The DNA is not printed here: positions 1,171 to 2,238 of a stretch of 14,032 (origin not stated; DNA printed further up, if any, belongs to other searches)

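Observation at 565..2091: Tandem paralogs with a 4-TM core, a conserved charged loop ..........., and a C-terminal beta-rich domain (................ ... VRGxxF ... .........)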

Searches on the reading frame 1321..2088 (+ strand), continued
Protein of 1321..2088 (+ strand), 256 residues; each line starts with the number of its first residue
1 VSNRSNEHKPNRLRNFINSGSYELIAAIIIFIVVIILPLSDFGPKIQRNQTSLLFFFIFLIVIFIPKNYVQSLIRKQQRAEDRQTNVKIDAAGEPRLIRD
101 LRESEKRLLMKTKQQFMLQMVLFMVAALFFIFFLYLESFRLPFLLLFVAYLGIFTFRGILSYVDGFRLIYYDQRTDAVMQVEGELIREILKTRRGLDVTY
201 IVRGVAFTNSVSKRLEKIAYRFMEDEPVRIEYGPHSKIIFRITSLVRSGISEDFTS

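Call 69: search_protein_families(library=pfam, proteins=[P0022, P0025, P0010, P0017, P0014, P0019, P0024, P0026, P0027, P0020], max_evalue=0.05)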
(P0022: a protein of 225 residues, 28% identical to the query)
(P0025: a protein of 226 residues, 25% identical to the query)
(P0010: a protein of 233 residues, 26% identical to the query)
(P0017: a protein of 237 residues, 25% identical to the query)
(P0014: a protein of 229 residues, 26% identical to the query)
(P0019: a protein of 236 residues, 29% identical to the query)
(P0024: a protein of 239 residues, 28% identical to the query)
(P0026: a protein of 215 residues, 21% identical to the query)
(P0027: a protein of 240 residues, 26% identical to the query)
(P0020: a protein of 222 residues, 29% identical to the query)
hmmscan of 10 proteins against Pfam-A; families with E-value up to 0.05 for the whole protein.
P0022 (225 aa): 3 families
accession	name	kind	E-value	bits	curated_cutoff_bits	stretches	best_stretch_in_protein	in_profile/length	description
PF13567.11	DUF4131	-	4.2e-06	27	31.6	1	97-195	6-103/165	Domain of unknown function (DUF4131)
PF21844.1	DUF6903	-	0.0072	16.8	24.2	1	5-48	7-50/54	Family of unknown function (DUF6903)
PF13398.12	Peptidase_M50B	-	0.018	15.2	26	1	4-115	94-200/201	Peptidase M50B-like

P0025 (226 aa): 1 family
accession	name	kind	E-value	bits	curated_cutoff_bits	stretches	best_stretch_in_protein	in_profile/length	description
PF13567.11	DUF4131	-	6.4e-05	23.1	31.6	1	98-198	6-106/165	Domain of unknown function (DUF4131)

P0010 (233 aa): 1 family
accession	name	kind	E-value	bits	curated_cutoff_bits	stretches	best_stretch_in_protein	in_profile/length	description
PF13567.11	DUF4131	-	0.017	15.2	31.6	0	103-194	8-98/165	Domain of unknown function (DUF4131)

P0017 (237 aa): 2 families
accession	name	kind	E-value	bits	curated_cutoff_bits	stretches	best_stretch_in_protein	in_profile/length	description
PF13567.11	DUF4131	-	0.0026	17.9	31.6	1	100-196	5-96/165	Domain of unknown function (DUF4131)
PF17394.7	KleE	-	0.018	15.9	25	1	82-147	40-109/114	Uncharacterized KleE stable inheritance protein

P0014 (229 aa): 1 family
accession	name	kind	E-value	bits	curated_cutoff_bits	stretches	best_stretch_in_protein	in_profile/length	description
PF13567.11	DUF4131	-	0.016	15.3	31.6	0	4-50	3-52/165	Domain of unknown function (DUF4131)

P0019 (236 aa): 1 family
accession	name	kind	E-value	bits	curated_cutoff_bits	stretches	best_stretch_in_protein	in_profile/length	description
PF12158.14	DUF3592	-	0.044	14.9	25.3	0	167-223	2-72/84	Domain of unknown function (DUF3592)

P0024 (239 aa): 0 families

P0026 (215 aa): 0 families

P0027 (240 aa): 2 families
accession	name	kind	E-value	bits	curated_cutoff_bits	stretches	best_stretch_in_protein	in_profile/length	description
PF03600.22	CitMHS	-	0.018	14.6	31.9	1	14-156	158-265/336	Citrate transporter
PF13567.11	DUF4131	-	0.048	13.8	31.6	1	105-196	8-93/165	Domain of unknown function (DUF4131)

P0020 (222 aa): 0 families

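Call 95: search_dna_similar(query=window:1321-2088:+, collection=phages, mode=protein, max_evalue=0.01, max_rows=10)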
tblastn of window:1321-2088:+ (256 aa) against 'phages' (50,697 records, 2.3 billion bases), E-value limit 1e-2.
No match.
